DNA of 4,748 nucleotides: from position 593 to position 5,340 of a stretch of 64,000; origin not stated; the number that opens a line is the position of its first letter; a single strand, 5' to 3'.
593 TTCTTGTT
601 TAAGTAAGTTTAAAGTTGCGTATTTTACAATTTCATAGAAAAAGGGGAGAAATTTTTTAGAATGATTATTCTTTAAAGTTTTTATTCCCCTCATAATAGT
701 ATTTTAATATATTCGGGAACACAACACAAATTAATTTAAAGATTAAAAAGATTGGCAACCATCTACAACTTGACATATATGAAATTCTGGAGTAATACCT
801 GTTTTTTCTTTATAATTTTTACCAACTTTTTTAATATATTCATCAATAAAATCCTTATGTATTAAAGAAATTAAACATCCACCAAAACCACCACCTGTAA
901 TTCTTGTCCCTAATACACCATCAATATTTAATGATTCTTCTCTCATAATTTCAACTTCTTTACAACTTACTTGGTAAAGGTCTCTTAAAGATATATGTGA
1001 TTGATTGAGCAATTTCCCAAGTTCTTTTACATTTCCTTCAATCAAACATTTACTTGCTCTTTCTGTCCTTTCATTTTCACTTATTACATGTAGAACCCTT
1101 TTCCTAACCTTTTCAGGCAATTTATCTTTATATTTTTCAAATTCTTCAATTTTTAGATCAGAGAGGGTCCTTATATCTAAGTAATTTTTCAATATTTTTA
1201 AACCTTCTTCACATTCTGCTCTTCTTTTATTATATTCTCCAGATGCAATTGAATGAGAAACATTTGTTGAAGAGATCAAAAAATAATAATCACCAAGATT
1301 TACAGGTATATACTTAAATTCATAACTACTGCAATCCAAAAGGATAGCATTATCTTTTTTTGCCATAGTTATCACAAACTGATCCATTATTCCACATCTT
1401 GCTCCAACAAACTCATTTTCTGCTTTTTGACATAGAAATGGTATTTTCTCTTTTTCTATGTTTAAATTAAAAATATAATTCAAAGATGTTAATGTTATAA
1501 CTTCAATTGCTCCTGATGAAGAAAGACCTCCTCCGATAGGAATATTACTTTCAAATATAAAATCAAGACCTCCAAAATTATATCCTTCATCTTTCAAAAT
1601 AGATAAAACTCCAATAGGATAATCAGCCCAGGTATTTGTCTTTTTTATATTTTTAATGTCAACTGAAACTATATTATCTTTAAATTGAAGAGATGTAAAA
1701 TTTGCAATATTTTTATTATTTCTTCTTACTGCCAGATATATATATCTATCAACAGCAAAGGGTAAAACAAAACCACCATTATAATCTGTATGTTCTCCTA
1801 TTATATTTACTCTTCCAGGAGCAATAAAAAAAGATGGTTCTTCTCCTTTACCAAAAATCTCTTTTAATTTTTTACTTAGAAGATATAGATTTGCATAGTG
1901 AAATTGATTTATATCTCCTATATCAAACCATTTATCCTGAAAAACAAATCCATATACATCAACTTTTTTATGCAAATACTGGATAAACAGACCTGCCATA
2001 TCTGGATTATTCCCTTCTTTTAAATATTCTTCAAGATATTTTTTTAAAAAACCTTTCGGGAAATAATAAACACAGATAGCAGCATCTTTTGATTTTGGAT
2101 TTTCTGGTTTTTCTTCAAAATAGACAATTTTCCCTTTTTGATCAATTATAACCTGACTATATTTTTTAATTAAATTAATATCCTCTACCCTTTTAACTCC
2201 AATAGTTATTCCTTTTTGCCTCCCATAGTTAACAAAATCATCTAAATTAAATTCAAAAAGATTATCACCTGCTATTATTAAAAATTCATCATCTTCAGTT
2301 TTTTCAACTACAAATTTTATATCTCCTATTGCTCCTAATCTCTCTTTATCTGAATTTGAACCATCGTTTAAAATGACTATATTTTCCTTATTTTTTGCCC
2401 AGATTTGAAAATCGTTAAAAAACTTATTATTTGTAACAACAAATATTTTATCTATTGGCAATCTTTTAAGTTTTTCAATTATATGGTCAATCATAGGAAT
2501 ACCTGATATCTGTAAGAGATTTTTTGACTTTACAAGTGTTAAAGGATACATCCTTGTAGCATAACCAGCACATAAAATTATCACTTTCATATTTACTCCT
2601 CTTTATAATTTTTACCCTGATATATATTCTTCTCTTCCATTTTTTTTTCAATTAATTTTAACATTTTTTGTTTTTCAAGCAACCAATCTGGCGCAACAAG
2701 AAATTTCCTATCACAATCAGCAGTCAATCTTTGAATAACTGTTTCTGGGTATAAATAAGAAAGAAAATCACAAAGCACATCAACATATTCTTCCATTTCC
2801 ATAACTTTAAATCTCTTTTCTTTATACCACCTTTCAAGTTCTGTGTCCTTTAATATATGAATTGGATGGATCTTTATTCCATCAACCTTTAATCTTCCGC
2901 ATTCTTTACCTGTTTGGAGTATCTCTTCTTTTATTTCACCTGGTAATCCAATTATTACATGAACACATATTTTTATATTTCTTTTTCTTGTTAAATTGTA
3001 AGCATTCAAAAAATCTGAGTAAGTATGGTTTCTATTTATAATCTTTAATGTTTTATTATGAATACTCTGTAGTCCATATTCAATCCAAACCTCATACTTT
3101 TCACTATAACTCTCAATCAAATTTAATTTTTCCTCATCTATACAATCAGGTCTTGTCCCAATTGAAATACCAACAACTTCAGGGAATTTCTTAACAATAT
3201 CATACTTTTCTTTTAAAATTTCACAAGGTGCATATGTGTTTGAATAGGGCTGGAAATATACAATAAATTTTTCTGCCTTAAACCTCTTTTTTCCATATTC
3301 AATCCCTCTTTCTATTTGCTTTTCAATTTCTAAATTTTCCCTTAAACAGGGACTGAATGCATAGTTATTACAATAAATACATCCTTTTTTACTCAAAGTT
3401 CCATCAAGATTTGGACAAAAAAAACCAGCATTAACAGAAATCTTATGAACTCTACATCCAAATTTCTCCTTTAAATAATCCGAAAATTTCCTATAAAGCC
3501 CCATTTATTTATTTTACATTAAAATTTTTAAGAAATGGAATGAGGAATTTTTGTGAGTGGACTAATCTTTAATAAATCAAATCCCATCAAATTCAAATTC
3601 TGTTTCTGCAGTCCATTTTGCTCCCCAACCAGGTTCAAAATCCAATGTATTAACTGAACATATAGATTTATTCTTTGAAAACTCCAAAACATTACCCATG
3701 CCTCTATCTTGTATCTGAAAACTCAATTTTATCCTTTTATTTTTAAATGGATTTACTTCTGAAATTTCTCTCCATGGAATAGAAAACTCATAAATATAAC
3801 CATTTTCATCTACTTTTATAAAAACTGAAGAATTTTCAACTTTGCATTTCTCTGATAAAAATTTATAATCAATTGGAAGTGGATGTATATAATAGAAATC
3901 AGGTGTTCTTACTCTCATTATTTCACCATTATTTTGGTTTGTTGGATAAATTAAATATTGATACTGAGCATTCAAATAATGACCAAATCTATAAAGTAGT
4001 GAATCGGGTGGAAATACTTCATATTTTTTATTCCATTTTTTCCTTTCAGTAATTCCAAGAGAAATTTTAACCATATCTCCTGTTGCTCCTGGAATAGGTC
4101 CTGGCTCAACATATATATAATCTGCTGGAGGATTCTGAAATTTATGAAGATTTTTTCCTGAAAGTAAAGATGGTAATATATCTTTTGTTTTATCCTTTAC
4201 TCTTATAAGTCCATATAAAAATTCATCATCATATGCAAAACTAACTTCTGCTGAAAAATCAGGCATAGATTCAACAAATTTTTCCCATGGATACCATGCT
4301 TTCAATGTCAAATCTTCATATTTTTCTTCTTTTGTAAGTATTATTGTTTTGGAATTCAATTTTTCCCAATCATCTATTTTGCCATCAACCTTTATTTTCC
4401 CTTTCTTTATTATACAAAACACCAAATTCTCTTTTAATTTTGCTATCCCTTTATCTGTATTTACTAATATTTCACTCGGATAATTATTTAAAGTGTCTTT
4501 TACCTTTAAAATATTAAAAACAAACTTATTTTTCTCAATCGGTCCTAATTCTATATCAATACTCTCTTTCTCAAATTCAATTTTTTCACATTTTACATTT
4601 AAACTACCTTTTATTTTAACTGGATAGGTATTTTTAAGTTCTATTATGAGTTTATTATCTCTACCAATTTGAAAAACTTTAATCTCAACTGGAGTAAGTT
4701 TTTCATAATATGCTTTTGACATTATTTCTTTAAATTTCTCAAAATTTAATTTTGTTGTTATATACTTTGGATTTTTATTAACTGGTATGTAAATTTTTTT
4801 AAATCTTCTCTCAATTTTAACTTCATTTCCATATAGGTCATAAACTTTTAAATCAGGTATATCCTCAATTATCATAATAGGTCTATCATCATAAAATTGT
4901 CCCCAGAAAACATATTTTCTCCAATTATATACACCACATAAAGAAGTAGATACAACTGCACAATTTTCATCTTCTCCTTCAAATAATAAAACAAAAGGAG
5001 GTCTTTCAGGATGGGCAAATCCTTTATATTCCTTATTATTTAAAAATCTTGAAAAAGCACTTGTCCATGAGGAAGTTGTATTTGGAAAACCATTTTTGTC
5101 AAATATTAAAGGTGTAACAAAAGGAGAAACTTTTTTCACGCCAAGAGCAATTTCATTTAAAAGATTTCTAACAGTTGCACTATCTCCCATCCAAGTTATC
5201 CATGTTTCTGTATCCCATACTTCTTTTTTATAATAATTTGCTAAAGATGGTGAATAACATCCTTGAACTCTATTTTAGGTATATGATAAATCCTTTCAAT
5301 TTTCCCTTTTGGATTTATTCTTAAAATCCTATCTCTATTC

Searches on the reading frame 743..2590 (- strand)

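Call 21: search_protein_families(library=pfam, max_evalue=0.00001, proteins=[window:743-2590:-])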
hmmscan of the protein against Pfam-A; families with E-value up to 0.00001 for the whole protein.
window:743-2590:- (615 aa): 5 families
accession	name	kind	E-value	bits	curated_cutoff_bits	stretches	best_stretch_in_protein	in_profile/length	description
PF00483.29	NTP_transferase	-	1e-32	114.1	21.2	1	2-237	1-242/245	Nucleotidyl transferase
PF10509.15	GalKase_gal_bdg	-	7.8e-21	73.8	23.1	1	243-290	4-49/49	Galactokinase galactose-binding signature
PF00288.32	GHMP_kinases_N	-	2.8e-18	66.3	22.3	1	324-409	2-85/87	GHMP kinases N terminal domain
PF12804.13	NTP_transf_3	-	2.1e-09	38.2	27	1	3-109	1-95/160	MobA-like NTP transferase domain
PF08544.19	GHMP_kinases_C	-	3.5e-08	34.2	21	1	514-593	3-83/85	GHMP kinases C terminal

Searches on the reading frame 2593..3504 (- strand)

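Call 21: search_protein_families(library=pfam, max_evalue=0.00001, proteins=[window:2593-3504:-])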
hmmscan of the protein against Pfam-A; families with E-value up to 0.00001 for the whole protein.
window:2593-3504:- (303 aa): 2 families
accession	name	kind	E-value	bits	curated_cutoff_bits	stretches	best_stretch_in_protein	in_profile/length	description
PF16199.10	Radical_SAM_C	-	4.2e-29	100.9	31.9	1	207-291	1-85/85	Radical_SAM C-terminal domain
PF04055.27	Radical_SAM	-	2.3e-18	67.4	29.5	1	41-198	10-162/166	Radical SAM superfamily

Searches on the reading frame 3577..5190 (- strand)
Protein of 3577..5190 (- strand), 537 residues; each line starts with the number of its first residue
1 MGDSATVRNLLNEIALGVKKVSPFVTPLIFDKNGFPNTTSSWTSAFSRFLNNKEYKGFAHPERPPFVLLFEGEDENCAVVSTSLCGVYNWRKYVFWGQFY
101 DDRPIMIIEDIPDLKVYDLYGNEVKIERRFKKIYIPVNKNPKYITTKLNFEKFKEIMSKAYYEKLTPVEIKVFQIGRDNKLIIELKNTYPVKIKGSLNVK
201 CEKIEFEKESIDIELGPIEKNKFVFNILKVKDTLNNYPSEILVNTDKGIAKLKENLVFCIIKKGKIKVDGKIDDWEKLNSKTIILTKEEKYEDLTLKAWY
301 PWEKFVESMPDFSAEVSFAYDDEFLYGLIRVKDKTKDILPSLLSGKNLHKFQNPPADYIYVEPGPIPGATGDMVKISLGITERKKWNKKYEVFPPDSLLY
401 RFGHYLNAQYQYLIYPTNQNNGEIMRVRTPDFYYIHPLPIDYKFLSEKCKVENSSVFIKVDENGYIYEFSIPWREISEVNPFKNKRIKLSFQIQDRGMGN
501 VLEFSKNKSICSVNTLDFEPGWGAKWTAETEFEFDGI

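Call 21: search_protein_families(library=pfam, max_evalue=0.00001, proteins=[window:3577-5190:-])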
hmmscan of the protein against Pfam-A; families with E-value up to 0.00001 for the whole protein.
window:3577-5190:- (537 aa): 1 family
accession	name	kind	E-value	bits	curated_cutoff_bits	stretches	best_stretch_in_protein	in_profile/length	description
PF06452.16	CBM9_1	-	2.4e-06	28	23.4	0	453-500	110-155/185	Carbohydrate family 9 binding domain-like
